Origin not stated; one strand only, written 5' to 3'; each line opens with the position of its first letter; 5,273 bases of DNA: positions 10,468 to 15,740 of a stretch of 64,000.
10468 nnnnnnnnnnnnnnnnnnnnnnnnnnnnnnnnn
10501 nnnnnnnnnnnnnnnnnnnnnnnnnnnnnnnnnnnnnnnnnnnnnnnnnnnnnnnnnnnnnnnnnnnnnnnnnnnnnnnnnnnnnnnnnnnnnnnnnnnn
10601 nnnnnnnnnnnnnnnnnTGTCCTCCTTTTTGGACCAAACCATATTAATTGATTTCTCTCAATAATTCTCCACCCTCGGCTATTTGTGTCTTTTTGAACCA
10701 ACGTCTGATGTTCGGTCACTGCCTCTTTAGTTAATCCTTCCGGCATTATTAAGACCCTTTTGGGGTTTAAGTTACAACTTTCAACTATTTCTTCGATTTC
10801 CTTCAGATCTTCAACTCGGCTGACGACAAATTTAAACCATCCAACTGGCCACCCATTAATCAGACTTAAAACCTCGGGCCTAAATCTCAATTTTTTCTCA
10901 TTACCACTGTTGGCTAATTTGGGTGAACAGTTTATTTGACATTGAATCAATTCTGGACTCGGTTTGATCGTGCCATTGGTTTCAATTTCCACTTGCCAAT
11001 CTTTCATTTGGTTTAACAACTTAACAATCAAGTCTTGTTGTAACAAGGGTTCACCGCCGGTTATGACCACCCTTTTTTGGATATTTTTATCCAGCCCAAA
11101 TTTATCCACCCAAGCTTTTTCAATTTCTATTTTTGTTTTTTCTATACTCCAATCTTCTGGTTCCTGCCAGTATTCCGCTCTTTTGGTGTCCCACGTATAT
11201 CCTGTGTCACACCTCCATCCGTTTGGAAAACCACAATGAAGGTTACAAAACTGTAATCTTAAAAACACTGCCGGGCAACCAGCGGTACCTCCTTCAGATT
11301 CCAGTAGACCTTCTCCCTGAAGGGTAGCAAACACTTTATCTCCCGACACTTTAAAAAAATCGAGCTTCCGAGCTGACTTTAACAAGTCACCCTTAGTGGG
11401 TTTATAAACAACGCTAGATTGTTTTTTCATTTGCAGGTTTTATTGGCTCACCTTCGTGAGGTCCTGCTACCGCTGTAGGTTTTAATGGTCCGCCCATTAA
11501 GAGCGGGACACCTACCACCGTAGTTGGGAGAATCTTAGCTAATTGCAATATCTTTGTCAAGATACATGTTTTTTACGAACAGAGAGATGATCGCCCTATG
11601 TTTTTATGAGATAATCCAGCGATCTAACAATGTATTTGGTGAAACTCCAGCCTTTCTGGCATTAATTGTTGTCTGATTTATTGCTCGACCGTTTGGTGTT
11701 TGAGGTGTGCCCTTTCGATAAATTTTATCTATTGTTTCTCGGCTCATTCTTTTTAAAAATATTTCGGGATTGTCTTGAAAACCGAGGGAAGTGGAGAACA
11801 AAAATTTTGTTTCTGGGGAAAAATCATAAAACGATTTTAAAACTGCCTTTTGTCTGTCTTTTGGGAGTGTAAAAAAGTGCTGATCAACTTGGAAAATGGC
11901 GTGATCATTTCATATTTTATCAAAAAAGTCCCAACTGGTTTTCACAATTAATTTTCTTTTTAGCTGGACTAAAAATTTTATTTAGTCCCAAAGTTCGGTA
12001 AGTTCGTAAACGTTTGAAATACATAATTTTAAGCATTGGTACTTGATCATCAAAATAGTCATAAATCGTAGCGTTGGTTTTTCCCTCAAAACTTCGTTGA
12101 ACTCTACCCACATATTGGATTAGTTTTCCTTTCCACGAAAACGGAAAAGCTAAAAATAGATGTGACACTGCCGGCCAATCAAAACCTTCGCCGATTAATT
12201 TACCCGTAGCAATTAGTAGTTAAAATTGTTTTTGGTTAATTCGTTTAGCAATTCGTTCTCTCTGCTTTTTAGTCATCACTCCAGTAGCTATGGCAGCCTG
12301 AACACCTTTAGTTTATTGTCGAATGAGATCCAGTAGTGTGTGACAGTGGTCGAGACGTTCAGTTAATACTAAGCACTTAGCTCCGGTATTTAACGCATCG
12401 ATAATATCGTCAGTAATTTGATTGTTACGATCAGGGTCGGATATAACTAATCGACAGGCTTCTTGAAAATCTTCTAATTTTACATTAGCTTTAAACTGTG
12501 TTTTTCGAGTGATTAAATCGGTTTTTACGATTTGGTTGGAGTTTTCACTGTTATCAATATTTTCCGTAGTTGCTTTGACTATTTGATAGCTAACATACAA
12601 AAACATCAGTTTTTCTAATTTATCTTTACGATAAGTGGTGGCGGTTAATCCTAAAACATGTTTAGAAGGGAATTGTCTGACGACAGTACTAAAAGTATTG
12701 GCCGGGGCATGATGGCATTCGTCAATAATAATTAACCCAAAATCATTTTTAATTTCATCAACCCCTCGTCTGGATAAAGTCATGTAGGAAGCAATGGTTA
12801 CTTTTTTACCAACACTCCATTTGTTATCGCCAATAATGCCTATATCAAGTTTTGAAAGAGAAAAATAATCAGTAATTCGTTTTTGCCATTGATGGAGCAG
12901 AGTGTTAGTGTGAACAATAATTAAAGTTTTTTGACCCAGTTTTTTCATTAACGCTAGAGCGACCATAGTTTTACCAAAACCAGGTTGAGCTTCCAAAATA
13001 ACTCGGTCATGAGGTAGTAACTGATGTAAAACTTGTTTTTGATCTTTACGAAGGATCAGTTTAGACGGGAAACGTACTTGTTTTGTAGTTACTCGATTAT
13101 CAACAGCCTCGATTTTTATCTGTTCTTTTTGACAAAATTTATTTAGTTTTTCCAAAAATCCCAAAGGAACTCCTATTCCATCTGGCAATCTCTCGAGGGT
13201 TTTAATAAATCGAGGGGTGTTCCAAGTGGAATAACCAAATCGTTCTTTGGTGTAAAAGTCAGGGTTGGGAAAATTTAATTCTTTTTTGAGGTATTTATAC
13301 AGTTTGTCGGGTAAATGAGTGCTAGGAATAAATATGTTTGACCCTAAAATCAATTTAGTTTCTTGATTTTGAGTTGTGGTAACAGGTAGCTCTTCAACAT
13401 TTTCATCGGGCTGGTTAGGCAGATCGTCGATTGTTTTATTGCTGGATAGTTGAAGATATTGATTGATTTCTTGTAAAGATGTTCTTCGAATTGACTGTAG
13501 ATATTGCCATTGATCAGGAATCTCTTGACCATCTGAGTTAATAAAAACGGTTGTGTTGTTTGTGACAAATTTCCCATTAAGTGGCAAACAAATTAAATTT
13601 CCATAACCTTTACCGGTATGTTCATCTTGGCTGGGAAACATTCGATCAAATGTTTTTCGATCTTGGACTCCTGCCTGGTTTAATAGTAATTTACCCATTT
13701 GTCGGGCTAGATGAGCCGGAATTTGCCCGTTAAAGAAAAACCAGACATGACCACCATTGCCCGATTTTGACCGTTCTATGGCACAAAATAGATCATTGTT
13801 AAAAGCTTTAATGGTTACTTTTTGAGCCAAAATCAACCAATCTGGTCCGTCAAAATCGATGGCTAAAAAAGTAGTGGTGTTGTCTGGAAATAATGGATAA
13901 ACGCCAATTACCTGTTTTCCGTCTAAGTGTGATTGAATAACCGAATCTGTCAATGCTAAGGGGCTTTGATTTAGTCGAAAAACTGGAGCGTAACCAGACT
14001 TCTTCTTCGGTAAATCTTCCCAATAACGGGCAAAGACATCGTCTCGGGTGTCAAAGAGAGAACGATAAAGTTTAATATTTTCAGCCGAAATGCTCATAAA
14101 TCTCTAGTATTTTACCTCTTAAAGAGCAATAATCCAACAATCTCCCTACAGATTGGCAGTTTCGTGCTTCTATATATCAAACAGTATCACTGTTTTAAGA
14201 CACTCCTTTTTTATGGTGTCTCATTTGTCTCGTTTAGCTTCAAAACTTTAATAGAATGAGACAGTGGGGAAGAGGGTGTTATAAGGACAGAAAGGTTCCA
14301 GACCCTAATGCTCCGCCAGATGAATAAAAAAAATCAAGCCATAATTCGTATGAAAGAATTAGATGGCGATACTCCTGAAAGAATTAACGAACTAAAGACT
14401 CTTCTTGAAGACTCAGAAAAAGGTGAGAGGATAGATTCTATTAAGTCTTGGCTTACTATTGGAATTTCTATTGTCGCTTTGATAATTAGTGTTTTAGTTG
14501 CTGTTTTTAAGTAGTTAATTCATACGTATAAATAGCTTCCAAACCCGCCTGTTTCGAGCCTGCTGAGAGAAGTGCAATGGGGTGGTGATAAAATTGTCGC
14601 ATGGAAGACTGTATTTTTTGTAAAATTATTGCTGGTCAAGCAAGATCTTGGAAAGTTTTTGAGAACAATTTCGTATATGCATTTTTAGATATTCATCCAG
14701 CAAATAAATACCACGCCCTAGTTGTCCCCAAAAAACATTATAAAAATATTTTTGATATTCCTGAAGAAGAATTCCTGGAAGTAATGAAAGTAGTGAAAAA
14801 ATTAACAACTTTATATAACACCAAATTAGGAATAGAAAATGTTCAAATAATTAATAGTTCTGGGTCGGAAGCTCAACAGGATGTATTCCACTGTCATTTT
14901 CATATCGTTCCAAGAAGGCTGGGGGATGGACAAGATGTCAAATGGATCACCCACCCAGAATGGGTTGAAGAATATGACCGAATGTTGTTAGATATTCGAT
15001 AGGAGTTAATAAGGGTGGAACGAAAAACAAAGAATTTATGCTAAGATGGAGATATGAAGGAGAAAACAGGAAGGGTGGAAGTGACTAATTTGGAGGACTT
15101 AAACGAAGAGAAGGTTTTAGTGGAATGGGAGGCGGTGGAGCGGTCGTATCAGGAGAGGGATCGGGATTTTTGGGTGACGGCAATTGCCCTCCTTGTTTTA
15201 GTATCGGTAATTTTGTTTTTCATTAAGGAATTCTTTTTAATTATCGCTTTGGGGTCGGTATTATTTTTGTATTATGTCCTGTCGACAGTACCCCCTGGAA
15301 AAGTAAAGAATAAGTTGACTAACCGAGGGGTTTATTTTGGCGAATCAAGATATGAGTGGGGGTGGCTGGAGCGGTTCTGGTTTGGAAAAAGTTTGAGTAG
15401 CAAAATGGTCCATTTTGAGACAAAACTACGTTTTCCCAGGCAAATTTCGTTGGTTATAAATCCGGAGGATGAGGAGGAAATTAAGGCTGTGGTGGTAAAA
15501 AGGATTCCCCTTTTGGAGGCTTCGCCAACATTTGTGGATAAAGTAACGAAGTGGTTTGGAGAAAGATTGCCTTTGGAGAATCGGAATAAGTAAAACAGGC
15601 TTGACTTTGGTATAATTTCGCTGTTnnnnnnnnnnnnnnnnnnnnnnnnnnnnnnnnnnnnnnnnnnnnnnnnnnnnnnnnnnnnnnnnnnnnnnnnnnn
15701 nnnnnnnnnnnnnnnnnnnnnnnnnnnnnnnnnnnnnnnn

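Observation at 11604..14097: Primase-polymerase/helicase fusion gene inactivated by exactly two in-frame TAA codons, next to degraded ORF fragments (decaying mobile-element replication module?)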

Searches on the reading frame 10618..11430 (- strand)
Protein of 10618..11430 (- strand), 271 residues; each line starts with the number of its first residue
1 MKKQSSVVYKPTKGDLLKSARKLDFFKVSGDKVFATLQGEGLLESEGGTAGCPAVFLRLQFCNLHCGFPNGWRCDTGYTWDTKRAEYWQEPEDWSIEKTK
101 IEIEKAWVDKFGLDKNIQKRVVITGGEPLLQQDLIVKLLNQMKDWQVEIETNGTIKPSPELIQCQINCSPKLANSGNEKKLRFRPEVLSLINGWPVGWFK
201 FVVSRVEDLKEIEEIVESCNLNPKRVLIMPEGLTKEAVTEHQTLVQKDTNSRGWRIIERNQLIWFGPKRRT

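Call 11: search_protein_families(library=pfam, proteins=[window:10618-11430:-], max_evalue=0.0001)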
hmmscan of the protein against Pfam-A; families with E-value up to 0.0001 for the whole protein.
window:10618-11430:- (271 aa): 1 family
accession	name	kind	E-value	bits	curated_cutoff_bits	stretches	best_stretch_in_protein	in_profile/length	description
PF04055.27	Radical_SAM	-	2.4e-05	25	29.5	0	60-155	5-88/166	Radical SAM superfamily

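Call 63: find_encoding_contigs(protein=window:10618-11430:-, flank=4000, max_places=10)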
Protein window:10618-11430:- (271 aa): 4 contigs read that carry it; 4 places shown.
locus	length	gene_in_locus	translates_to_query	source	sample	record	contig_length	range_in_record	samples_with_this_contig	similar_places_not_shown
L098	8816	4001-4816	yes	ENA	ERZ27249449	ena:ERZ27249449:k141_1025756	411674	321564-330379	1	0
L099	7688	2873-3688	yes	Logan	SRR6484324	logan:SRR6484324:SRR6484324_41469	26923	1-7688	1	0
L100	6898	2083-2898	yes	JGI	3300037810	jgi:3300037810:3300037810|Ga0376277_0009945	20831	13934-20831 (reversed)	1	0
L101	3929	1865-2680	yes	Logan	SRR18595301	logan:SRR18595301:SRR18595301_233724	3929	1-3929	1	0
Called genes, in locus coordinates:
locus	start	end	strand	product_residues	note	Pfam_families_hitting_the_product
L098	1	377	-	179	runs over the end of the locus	-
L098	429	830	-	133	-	PF11969:DcpS_C, PF01230:HIT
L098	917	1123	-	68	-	-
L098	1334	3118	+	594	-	PF22548:AEP-TOTE, PF00176:SNF2-rel_dom, PF00270:DEAD, PF04851:ResIII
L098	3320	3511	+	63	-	-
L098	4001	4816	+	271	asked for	-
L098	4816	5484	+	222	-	PF02568:ThiI, PF06508:QueC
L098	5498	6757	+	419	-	PF00464:SHMT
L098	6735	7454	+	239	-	-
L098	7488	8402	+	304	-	PF01501:Glyco_transf_8 (weak)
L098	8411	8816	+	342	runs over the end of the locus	PF01408:GFO_IDH_MocA, PF22725:GFO_IDH_MocA_C3, PF02894:GFO_IDH_MocA_C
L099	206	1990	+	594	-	PF22548:AEP-TOTE, PF00176:SNF2-rel_dom, PF00270:DEAD, PF04851:ResIII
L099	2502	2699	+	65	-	-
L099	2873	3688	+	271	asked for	-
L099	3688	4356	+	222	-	PF02568:ThiI, PF06508:QueC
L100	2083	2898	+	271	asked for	-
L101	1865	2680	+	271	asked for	-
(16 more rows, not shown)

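Call 64: search_protein_families(library=ncbifam, proteins=[window:10618-11430:-], max_evalue=0.00001)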
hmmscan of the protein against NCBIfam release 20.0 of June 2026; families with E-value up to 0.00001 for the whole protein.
window:10618-11430:- (271 aa): 5 families
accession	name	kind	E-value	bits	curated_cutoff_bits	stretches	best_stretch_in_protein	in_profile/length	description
TIGR03963.1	rSAM_QueE_Clost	equivalog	1.8e-22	80.2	260.1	1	44-224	11-172/219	putative 7-carboxy-7-deazaguanine synthase QueE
TIGR04322.1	rSAM_QueE_Ecoli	equivalog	3.6e-17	62.6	200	1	34-237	1-189/215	7-carboxy-7-deazaguanine synthase QueE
TIGR04508.1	queE_Cx14CxxC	equivalog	3.9e-13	49.7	240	1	32-183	5-150/208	7-carboxy-7-deazaguanine synthase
TIGR03365.1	Bsubt_queE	equivalog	5e-10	39.3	206.1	1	36-216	12-172/238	7-carboxy-7-deazaguanine synthase QueE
TIGR04349.1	rSAM_QueE_gams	hypoth_equivalog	5.1e-10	39.4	300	1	33-224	6-165/210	7-carboxy-7-deazaguanine synthase QueE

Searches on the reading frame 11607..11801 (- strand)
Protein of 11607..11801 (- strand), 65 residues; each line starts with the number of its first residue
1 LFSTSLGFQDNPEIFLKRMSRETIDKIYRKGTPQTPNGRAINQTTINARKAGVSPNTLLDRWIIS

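Call 12: search_protein_families(library=pfam, proteins=[window:11607-11801:-], max_evalue=0.0001)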
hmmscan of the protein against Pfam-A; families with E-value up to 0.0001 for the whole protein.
window:11607-11801:- (65 aa): 0 families

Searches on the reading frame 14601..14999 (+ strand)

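Call 12: search_protein_families(library=pfam, proteins=[window:14601-14999:+], max_evalue=0.0001)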
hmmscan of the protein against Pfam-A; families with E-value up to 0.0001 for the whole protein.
window:14601-14999:+ (133 aa): 3 families
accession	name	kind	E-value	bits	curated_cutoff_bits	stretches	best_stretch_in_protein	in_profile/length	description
PF01230.28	HIT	-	9.8e-22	77.9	21.5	1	13-106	3-96/98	HIT domain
PF11969.13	DcpS_C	-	7e-15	55.9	24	1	4-104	2-101/114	Scavenger mRNA decapping enzyme C-term binding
PF04677.20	CwfJ_C_1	-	4.7e-05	23.7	21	1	2-104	12-108/122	Protein similar to CwfJ C-terminus 1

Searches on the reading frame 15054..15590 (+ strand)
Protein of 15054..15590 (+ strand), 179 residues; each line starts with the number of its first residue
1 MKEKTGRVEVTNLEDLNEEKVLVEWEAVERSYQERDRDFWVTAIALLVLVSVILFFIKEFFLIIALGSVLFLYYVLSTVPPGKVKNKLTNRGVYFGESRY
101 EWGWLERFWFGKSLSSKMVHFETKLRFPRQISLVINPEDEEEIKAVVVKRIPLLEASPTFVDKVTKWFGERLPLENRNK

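Call 12: search_protein_families(library=pfam, proteins=[window:15054-15590:+], max_evalue=0.0001)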
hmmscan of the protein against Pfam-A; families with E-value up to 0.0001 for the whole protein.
window:15054-15590:+ (179 aa): 0 families

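Call 53: search_protein_families(library=pfam, proteins=[window:15054-15590:+], max_evalue=0.05)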
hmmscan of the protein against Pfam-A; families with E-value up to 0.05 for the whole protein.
window:15054-15590:+ (179 aa): 1 family
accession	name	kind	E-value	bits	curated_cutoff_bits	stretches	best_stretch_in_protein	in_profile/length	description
PF18923.6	DUF5673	-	0.00013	22.4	26.7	1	85-149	2-63/66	Domain of unknown function (DUF5673)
